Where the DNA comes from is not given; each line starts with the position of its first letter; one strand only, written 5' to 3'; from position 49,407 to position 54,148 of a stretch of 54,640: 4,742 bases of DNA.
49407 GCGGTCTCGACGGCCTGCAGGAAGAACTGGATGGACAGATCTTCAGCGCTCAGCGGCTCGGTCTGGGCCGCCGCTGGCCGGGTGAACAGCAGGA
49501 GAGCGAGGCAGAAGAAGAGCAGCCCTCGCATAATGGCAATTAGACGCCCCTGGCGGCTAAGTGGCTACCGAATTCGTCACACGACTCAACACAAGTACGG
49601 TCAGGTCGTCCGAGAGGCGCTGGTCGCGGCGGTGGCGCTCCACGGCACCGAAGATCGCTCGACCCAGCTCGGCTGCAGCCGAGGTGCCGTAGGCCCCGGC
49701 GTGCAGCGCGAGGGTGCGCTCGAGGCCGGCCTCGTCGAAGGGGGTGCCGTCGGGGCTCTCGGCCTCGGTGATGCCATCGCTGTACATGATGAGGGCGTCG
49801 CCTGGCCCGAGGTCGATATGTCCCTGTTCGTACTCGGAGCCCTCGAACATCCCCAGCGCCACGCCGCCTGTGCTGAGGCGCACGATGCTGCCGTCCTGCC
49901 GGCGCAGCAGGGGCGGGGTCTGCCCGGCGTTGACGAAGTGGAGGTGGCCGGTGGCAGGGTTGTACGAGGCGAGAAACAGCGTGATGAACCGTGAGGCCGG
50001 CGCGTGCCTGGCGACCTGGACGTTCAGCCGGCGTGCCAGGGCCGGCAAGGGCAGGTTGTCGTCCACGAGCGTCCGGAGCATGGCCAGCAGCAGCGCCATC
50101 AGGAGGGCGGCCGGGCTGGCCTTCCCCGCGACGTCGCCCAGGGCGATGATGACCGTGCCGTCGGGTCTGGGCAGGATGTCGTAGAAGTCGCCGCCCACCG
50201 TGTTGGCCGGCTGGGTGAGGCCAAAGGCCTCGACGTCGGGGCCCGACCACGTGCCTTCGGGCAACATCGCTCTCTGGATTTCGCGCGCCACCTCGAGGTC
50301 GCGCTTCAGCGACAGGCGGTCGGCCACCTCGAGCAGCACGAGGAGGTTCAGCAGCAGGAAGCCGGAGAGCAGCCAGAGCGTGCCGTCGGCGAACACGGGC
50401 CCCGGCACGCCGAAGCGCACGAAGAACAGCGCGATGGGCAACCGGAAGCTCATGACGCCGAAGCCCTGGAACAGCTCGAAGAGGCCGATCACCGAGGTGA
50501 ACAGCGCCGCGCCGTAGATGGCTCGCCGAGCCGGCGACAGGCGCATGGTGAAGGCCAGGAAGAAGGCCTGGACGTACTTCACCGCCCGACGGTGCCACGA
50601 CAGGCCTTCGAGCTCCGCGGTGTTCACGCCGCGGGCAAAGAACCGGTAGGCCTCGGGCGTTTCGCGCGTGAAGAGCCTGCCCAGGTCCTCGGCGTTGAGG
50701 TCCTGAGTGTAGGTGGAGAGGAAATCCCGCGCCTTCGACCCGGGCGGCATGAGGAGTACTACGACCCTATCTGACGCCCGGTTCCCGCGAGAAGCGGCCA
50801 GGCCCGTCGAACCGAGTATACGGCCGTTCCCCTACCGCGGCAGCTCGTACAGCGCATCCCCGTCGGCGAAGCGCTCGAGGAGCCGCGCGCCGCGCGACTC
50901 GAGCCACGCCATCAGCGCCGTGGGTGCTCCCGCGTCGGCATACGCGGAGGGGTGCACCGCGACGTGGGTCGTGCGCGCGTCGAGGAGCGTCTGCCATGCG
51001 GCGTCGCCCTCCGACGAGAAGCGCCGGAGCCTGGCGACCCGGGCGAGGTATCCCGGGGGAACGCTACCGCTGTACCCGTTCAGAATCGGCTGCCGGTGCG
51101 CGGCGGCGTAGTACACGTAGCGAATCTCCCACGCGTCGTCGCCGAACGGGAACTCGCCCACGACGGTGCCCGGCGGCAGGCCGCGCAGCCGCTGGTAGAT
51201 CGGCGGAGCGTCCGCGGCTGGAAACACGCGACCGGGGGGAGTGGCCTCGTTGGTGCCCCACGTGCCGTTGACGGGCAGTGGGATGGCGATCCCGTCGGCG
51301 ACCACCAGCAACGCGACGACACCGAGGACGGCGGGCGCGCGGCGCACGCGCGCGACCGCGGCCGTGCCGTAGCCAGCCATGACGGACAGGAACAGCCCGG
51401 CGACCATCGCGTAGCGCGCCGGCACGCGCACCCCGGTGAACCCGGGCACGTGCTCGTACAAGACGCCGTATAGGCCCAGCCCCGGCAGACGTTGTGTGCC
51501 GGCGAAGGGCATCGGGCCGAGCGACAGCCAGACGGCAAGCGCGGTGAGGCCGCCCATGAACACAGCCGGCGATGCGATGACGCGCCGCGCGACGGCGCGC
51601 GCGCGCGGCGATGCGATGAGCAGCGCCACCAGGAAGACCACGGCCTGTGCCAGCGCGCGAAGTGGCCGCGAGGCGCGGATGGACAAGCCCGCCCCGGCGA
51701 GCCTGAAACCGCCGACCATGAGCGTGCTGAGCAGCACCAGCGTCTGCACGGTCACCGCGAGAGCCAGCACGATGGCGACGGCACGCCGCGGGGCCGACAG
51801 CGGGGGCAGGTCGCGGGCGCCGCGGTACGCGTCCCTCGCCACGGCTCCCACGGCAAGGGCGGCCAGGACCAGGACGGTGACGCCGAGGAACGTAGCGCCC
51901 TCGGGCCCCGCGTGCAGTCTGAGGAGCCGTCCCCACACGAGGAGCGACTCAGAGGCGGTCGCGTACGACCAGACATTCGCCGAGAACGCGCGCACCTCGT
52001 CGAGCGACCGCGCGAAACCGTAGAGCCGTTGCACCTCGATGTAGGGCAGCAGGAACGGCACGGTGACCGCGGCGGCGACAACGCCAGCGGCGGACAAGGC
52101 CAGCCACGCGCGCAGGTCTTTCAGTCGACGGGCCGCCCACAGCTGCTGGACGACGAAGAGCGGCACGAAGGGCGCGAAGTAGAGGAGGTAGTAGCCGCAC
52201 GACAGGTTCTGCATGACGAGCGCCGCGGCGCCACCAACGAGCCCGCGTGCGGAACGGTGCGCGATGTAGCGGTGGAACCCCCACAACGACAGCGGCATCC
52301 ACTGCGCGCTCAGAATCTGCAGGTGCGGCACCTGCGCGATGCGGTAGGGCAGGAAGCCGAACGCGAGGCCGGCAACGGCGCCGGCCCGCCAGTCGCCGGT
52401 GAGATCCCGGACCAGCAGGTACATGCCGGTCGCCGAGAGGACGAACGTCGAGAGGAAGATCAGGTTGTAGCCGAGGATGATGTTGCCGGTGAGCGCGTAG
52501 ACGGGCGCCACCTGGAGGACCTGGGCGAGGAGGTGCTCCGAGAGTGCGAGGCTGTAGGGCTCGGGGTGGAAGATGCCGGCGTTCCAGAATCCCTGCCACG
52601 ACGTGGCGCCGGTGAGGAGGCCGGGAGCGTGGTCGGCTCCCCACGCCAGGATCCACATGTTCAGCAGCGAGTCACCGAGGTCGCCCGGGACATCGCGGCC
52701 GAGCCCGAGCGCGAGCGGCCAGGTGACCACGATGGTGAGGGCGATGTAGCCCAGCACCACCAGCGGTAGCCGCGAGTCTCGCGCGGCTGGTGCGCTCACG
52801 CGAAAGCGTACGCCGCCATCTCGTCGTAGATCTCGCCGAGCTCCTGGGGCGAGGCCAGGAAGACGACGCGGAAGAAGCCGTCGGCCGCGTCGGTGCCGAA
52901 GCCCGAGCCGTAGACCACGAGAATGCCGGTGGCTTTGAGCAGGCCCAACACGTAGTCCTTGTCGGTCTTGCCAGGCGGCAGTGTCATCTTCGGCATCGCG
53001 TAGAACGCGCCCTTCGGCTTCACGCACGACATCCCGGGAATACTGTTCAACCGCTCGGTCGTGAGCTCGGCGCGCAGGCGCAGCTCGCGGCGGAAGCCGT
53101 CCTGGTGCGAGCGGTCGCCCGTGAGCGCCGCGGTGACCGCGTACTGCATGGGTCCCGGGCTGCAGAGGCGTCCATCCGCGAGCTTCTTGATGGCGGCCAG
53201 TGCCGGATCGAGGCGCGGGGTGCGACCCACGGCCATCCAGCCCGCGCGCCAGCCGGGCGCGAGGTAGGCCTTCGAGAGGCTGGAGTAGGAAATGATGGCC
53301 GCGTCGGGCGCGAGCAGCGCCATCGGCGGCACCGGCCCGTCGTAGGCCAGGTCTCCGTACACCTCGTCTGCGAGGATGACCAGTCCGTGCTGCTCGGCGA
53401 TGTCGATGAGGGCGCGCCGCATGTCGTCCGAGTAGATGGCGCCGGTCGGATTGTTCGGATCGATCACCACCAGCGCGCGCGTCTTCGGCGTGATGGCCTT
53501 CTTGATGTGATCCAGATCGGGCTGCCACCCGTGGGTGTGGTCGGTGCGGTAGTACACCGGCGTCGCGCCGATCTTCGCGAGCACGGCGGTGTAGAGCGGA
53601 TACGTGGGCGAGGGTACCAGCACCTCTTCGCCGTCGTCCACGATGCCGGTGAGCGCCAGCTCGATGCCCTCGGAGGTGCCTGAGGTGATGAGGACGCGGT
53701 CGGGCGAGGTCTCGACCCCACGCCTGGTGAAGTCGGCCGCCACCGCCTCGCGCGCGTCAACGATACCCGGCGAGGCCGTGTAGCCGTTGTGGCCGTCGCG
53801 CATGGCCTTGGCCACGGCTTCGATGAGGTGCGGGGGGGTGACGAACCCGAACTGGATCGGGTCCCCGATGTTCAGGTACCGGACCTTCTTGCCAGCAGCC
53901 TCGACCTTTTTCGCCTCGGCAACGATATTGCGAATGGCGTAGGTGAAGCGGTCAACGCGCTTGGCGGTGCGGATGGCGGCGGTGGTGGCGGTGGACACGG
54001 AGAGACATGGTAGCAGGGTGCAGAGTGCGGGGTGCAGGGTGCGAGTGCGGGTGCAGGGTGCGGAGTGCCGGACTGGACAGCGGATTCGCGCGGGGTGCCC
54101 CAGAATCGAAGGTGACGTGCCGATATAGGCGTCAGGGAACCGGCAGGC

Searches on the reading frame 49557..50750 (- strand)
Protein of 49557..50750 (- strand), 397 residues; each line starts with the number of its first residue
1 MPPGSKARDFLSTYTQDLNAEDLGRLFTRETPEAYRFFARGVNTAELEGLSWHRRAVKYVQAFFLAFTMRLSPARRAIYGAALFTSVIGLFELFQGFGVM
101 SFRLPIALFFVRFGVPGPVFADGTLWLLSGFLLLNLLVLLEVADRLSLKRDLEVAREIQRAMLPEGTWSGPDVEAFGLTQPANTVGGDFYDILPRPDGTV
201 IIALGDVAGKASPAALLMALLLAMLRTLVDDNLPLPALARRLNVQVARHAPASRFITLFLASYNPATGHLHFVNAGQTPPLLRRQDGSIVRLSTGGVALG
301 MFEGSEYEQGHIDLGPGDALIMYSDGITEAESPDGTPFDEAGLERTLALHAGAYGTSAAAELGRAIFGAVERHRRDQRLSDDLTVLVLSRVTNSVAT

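Call 59: search_protein_families(library=pfam, proteins=[window:49557-50750:-], max_evalue=0.00001)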
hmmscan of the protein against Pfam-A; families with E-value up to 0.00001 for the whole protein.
window:49557-50750:- (397 aa): 1 family
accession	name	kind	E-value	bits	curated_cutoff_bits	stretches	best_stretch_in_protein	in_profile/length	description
PF07228.17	SpoIIE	-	5.5e-49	167.2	25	1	196-390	1-191/192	Stage II sporulation protein E (SpoIIE)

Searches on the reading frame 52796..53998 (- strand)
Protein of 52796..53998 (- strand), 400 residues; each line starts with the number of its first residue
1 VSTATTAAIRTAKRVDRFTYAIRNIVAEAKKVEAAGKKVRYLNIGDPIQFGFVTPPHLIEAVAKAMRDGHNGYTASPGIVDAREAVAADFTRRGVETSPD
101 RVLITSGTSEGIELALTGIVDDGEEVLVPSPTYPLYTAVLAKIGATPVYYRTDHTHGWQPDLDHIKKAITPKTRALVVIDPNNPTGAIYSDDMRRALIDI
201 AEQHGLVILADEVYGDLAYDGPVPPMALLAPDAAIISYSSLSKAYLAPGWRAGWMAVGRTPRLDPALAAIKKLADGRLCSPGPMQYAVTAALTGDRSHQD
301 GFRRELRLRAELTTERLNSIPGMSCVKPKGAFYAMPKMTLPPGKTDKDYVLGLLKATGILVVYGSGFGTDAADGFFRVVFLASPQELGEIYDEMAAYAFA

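Call 59: search_protein_families(library=pfam, proteins=[window:52796-53998:-], max_evalue=0.00001)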
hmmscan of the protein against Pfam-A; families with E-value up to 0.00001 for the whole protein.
window:52796-53998:- (400 aa): 3 families
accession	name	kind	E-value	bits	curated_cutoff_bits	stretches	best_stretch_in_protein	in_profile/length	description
PF00155.27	Aminotran_1_2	-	1.6e-55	189.2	19.7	1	42-386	6-353/361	Aminotransferase class I and II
PF01041.23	DegT_DnrJ_EryC1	-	4e-11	43.2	19.8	1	104-211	45-145/360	DegT/DnrJ/EryC1/StrS aminotransferase family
PF00266.25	Aminotran_5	-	1.3e-06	28.1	21.5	0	97-213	59-177/371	Aminotransferase class-V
